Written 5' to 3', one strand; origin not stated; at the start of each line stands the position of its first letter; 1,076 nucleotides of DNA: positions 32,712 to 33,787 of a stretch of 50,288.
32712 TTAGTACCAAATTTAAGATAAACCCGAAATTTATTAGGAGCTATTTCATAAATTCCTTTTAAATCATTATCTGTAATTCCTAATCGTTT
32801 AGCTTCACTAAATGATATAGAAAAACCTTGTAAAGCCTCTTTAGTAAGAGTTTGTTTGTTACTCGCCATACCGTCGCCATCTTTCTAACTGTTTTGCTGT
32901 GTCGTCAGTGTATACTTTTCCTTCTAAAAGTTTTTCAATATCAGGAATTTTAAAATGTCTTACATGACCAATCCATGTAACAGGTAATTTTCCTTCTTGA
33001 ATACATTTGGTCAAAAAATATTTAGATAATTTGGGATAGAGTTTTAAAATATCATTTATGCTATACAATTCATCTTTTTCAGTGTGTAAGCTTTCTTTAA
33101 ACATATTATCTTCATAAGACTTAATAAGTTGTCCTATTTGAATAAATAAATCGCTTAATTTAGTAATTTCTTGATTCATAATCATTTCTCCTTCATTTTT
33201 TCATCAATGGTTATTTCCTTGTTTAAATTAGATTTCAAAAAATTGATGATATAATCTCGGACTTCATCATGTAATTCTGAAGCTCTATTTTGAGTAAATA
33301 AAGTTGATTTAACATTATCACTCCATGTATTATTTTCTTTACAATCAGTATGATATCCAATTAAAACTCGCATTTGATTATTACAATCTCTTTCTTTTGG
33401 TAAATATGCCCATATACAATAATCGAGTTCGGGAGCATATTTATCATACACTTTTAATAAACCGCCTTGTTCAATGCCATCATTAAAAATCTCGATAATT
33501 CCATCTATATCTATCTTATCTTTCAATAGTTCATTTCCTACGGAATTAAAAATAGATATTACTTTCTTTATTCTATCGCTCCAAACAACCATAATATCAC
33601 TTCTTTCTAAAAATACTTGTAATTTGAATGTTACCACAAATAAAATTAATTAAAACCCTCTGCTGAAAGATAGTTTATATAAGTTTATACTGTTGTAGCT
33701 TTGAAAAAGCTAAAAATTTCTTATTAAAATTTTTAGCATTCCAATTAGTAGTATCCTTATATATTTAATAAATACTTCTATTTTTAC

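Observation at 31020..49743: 18.6-kb tRNA-Gly island with phage-like replication genes but no virion or conjugation genes (satellite- or IME-like element)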

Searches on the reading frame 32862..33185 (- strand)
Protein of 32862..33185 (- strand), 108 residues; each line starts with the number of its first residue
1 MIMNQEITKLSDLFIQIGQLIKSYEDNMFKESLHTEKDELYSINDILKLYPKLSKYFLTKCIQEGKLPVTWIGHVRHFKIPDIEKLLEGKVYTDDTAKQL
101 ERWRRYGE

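Call 7: search_protein_families(library=pfam, max_evalue=0.01, proteins=[window:32862-33185:-])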
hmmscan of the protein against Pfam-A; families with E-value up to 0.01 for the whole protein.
window:32862-33185:- (108 aa): 0 families

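Call 10: search_protein_families(library=phrogs, max_evalue=0.001, proteins=[window:32862-33185:-])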
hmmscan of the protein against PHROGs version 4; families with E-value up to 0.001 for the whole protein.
window:32862-33185:- (108 aa): 0 families

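Call 77: search_protein_families(library=ncbifam, max_evalue=0.1, proteins=[window:32862-33185:-])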
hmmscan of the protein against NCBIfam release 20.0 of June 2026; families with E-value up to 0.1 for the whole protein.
window:32862-33185:- (108 aa): 0 families

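Call 109: search_protein_families(library=pfam, max_evalue=5, proteins=[window:32862-33185:-])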
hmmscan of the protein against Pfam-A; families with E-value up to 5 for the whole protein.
window:32862-33185:- (108 aa): 0 families

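Call 112: search_solved_structures(query=A5, max_evalue=1)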
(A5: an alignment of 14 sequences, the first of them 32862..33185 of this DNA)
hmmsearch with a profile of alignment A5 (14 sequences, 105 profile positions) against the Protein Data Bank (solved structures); distinct sequences matched with E-value up to 1: 0.

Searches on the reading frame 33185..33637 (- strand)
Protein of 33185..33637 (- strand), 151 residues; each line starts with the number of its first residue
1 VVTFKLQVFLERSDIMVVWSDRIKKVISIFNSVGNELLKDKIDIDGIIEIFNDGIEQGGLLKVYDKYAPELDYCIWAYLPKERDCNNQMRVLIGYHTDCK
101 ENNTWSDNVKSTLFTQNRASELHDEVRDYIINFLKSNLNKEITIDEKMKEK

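Call 7: search_protein_families(library=pfam, max_evalue=0.01, proteins=[window:33185-33637:-])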
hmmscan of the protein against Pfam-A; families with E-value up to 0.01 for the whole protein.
window:33185-33637:- (151 aa): 0 families

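Call 10: search_protein_families(library=phrogs, max_evalue=0.001, proteins=[window:33185-33637:-])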
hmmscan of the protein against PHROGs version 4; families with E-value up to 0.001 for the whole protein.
window:33185-33637:- (151 aa): 0 families

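Call 50: search_solved_structures(query=window:33185-33637:-, max_evalue=1)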
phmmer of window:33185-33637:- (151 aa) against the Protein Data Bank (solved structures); distinct sequences matched with E-value up to 1: 2.
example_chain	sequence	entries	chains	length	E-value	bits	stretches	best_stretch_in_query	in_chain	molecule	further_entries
3jb9_g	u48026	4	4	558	0.49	13.4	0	93-133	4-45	Pre-mRNA-processing factor 17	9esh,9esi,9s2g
2aee_A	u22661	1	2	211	0.77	12.7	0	101-134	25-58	Orotate phosphoribosyltransferase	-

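Call 77: search_protein_families(library=ncbifam, max_evalue=0.1, proteins=[window:33185-33637:-])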
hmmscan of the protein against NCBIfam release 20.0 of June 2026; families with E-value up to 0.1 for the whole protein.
window:33185-33637:- (151 aa): 1 family
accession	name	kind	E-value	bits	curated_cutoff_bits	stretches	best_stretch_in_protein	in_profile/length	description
TIGR01873.1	cas_CT1978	equivalog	0.084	13.1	33.15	0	7-47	47-85/87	type I-E CRISPR-associated endoribonuclease Cas2e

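Call 109: search_protein_families(library=pfam, max_evalue=5, proteins=[window:33185-33637:-])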
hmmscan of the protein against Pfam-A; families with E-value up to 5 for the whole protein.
window:33185-33637:- (151 aa): 2 families
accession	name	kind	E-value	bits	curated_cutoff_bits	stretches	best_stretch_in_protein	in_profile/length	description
PF25550.1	DUF7928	-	0.031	14.2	27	1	8-39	115-146/160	Domain of unknown function (DUF7928)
PF23084.1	KH_PARP14_1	-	0.86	10.4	21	0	125-150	12-37/84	PARP14, first type I KH domain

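Call 115: search_solved_structures(query=A6, max_evalue=1)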
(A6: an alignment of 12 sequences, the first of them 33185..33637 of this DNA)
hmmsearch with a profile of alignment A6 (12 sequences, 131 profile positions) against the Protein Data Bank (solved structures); distinct sequences matched with E-value up to 1: 3.
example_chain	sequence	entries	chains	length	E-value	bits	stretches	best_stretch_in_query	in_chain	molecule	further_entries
5fon_B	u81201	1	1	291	0.012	18.8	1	37-72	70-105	LEUCYL-TRNA SYNTHETASE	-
5fol_A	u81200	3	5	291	0.018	18.2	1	37-72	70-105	LEUCYL-TRNA SYNTHETASE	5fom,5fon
5fog_A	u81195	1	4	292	0.018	18.2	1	37-72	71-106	LEUCYL-TRNA SYNTHETASE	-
